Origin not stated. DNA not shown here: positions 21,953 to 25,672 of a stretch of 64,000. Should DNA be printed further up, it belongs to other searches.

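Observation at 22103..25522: An orphan ~1,139-aa protein combines a cytoplasmic coiled coil, central membrane hairpins, a glycine zipper and a low-complexity tail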

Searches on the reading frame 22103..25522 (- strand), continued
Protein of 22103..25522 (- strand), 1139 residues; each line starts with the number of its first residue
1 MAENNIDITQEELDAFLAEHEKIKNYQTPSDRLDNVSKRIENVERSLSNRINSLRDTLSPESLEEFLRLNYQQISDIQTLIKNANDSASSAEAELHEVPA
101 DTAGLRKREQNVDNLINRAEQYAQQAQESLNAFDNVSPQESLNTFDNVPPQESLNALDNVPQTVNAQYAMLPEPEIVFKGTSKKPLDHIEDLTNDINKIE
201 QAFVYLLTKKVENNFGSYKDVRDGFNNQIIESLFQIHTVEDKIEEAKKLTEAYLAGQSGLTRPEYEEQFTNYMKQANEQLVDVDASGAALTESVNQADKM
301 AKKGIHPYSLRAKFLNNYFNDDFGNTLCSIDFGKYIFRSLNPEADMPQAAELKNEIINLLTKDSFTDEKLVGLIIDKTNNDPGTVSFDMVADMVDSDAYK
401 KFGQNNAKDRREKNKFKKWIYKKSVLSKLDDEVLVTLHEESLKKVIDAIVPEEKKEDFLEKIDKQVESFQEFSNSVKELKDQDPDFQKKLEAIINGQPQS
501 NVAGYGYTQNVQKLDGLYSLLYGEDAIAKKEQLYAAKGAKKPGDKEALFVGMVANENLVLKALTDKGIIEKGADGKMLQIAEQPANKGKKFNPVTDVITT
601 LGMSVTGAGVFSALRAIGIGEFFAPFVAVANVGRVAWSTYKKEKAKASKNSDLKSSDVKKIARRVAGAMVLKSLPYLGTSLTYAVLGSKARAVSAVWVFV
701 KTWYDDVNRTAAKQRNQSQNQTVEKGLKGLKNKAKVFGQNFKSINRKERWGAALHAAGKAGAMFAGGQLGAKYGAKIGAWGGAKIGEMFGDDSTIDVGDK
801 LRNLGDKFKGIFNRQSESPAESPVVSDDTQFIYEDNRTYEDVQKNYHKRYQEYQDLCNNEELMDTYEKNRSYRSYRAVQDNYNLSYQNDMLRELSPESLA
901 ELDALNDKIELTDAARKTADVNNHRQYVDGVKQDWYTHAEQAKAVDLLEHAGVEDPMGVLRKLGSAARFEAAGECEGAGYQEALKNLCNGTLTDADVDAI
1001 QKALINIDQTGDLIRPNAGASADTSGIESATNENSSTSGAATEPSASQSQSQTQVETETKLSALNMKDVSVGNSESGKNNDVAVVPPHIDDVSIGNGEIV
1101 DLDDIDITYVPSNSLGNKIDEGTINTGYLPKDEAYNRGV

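Call 46: find_encoding_contigs(protein=P0021, flank=10000, max_places=3)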
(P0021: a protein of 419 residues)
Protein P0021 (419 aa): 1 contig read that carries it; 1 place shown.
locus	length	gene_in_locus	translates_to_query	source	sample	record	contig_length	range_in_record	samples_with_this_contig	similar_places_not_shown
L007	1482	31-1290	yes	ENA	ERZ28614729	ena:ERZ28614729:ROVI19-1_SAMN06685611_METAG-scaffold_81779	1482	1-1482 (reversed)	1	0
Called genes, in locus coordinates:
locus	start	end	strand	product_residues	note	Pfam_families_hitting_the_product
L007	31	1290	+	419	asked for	PF03449:GreA_GreB_N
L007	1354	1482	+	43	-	?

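Call 47: find_homologous_proteins(query=A2, max_evalue=0.00001)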
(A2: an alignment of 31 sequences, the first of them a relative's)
Query A2 (31 sequences) (1139 aa, profile of the alignment): 5 proteins with E <= 0.00001 among 8000 candidates.
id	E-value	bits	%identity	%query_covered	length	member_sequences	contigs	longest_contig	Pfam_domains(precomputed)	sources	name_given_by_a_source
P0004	7.2e-266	903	63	69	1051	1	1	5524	-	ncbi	-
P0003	1.6e-262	892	70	77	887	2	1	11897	-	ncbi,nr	ncbi:MAG: hypothetical protein IKT33_00805, partial [Clostridia bacterium]|nr:hypothetical protein [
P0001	4.2e-247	841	100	100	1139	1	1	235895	-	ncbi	-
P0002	8.6e-246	837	76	100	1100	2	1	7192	-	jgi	-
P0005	2.2e-243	829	58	72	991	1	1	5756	-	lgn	-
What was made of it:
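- Tried and rejected: It returned only the same five proteins, so the search was wasted (call 47).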

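Call 48: find_encoding_contigs(protein=P0007, flank=10000, max_places=3)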
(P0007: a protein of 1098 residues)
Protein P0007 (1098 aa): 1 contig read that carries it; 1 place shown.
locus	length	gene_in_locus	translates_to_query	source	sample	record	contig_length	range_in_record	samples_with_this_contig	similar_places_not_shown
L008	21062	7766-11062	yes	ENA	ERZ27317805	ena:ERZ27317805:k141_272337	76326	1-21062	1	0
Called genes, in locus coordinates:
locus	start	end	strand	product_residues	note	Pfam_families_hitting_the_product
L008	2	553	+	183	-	?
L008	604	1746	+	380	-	PF01757:Acyl_transf_3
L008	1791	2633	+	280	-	PF00009:GTP_EFTU (faint), PF00350:Dynamin_N (faint), PF10662:PduV-EutP (faint), PF01926:MMR_HSR1, PF02421:FeoB_N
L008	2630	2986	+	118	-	PF02021:UPF0102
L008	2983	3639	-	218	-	PF13177:DNA_pol3_delta2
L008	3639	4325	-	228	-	PF02223:Thymidylate_kin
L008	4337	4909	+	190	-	PF07670:Gate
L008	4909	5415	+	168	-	PF07670:Gate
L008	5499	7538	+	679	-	-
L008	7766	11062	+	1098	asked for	-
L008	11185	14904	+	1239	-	PF04563:RNA_pol_Rpb2_1, PF04561:RNA_pol_Rpb2_2, PF04565:RNA_pol_Rpb2_3, PF10385:RNA_pol_Rpb2_45, PF00562:RNA_pol_Rpb2_6, PF04560:RNA_pol_Rpb2_7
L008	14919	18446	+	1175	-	PF04997:RNA_pol_Rpb1_1, PF00623:RNA_pol_Rpb1_2, PF04983:RNA_pol_Rpb1_3, PF05000:RNA_pol_Rpb1_4, PF04998:RNA_pol_Rpb1_5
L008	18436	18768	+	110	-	-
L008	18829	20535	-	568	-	PF08206:OB_RNB, PF17876:CSD2, PF00773:RNB, PF00575:S1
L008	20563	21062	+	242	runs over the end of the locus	PF00571:CBS (faint)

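Call 49: find_encoding_contigs(protein=P0019, flank=10000, max_places=3)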
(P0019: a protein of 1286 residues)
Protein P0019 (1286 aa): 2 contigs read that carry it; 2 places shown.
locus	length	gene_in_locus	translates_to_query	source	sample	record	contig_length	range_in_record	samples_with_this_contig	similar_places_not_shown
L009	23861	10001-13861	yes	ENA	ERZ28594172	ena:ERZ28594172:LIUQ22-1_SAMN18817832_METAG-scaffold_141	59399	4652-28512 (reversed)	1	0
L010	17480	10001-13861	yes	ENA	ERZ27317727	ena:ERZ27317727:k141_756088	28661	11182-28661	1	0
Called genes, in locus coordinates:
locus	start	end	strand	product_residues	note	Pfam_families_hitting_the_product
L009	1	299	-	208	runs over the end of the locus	PF04468:PSP1, PF28472:PSP1_3rd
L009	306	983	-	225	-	PF08812:YtxC (faint)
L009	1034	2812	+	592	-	PF07973:tRNA_SAD, PF00587:tRNA-synt_2b, PF03129:HGTP_anticodon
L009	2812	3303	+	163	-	PF01782:RimM, PF24986:PRC_RimM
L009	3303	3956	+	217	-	PF01746:tRNA_m1G_MT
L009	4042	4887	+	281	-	PF00350:Dynamin_N (faint), PF01926:MMR_HSR1, PF02421:FeoB_N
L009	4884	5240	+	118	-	PF08378:NERD (weak), PF02021:UPF0102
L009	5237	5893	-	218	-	PF13177:DNA_pol3_delta2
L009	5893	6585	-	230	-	PF02223:Thymidylate_kin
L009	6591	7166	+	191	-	PF07670:Gate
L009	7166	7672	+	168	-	PF07670:Gate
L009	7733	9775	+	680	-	-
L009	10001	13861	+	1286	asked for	-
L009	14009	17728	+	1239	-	PF04563:RNA_pol_Rpb2_1, PF04561:RNA_pol_Rpb2_2, PF04565:RNA_pol_Rpb2_3, PF10385:RNA_pol_Rpb2_45, PF00562:RNA_pol_Rpb2_6, PF04560:RNA_pol_Rpb2_7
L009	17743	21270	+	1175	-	PF04997:RNA_pol_Rpb1_1, PF00623:RNA_pol_Rpb1_2, PF04983:RNA_pol_Rpb1_3, PF05000:RNA_pol_Rpb1_4, PF04998:RNA_pol_Rpb1_5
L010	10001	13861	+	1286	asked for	-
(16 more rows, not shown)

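Call 50: find_encoding_contigs(protein=P0006, flank=10000, max_places=3)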
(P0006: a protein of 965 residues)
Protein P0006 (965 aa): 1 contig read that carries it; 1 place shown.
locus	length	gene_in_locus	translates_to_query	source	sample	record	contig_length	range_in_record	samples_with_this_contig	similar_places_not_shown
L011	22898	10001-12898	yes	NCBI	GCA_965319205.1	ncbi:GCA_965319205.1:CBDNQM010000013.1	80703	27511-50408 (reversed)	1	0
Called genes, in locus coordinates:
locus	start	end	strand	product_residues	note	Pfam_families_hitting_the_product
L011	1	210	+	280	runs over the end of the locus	PF17827:PrmC_N (faint), PF02384:N6_Mtase, PF05175:MTS, PF06325:PrmA (weak), PF07669:Eco57I (weak), PF08242:Methyltransf_12 (weak), PF13649:Methyltransf_25, PF13847:Methyltransf_31, +2 more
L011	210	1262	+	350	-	PF03462:PCRF, PF00472:RF-1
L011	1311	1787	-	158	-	PF22811:Zn_ribbon_NrdR, PF03477:ATP-cone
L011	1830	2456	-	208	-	PF04468:PSP1, PF28472:PSP1_3rd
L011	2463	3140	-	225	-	PF08812:YtxC (faint)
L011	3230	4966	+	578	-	PF07973:tRNA_SAD, PF00587:tRNA-synt_2b, PF03129:HGTP_anticodon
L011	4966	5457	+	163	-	PF01782:RimM, PF05239:PRC (weak), PF24986:PRC_RimM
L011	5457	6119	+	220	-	PF01746:tRNA_m1G_MT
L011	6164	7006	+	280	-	PF00009:GTP_EFTU (faint), PF00350:Dynamin_N (faint), PF01926:MMR_HSR1, PF02421:FeoB_N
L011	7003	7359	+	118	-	PF02021:UPF0102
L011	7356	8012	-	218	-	PF13177:DNA_pol3_delta2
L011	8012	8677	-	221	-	PF02223:Thymidylate_kin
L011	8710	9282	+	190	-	PF07670:Gate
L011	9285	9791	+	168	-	PF07670:Gate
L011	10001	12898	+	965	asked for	-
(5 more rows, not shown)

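Call 61: find_encoding_contigs(protein=P0031, flank=10000, max_places=3)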
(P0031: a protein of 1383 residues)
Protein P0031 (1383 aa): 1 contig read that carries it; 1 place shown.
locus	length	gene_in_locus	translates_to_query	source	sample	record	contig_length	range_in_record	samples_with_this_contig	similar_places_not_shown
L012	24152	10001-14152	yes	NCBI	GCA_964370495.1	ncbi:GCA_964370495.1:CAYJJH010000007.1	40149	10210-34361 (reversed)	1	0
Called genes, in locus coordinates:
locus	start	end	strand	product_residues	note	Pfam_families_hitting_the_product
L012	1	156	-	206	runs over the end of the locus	PF04468:PSP1, PF28472:PSP1_3rd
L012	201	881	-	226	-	PF08812:YtxC (faint)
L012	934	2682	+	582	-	PF07973:tRNA_SAD, PF00587:tRNA-synt_2b, PF03129:HGTP_anticodon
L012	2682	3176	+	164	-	PF01782:RimM, PF05239:PRC (weak), PF24986:PRC_RimM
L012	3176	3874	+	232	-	PF01746:tRNA_m1G_MT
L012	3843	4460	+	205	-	PF01545:Cation_efflux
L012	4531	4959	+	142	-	-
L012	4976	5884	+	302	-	PF00009:GTP_EFTU (faint), PF01926:MMR_HSR1, PF02421:FeoB_N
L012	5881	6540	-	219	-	PF13177:DNA_pol3_delta2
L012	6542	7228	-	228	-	PF02223:Thymidylate_kin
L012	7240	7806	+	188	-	PF07670:Gate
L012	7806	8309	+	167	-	PF07670:Gate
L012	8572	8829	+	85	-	PF12840:HTH_20, PF13412:HTH_24 (weak), PF01022:HTH_5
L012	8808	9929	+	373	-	PF03773:ArsP_1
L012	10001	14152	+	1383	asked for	-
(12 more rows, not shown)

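Call 62: find_encoding_contigs(protein=P0027, flank=10000, max_places=3)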
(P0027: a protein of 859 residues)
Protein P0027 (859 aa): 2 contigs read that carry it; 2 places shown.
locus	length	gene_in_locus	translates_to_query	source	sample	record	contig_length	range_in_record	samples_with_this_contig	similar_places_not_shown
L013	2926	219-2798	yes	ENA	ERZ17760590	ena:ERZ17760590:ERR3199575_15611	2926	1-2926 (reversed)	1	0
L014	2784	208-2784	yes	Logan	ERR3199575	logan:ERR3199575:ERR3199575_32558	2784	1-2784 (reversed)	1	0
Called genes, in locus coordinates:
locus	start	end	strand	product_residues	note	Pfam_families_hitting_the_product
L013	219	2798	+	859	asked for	-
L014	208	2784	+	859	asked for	?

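Call 81: find_encoding_contigs(protein=P0029, flank=10000, max_places=3)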
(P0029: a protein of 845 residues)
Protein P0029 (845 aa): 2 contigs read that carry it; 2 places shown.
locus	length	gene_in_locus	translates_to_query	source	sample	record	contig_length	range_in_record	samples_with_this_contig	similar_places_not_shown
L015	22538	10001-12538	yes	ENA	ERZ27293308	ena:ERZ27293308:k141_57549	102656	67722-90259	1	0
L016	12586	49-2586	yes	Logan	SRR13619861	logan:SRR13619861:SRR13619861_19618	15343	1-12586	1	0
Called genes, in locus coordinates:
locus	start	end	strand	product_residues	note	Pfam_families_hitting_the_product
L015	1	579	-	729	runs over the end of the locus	PF00912:Transgly, PF00905:Transpeptidase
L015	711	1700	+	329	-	PF00919:UPF0004, PF04055:Radical_SAM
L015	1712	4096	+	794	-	PF01624:MutS_I, PF05188:MutS_II, PF05192:MutS_III, PF05190:MutS_IV, PF00488:MutS_V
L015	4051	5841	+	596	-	PF02518:HATPase_c (weak), PF13589:HATPase_c_3, PF01119:DNA_mis_repair, PF08676:MutL_C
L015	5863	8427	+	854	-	PF00122:E1-E2_ATPase, PF00702:Hydrolase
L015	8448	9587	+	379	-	PF00091:Tubulin, PF12327:FtsZ_C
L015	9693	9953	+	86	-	PF00312:Ribosomal_S15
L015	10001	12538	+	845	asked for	-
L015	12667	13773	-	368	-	PF02878:PGM_PMM_I, PF02880:PGM_PMM_III, PF00408:PGM_PMM_IV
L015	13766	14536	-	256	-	PF00483:NTP_transferase, PF12804:NTP_transf_3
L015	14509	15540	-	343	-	PF00342:PGI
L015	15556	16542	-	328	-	PF00217:ATP-gua_Ptrans, PF27454:McsB_C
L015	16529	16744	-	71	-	-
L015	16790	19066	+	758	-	PF13401:AAA_22 (faint), PF20030:bpMoxR (faint), PF13191:AAA_16 (weak), PF00004:AAA, PF17871:AAA_lid_9, PF07724:AAA_2, PF07728:AAA_5 (weak), PF10431:ClpB_D2-small, +4 more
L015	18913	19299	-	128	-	-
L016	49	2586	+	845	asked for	-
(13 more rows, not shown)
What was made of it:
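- It also sits in housekeeping contexts in distant relatives (calls 61, 81). The linkage is lost in distant members: P0031 and P0029 lie elsewhere (calls 61, 81).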
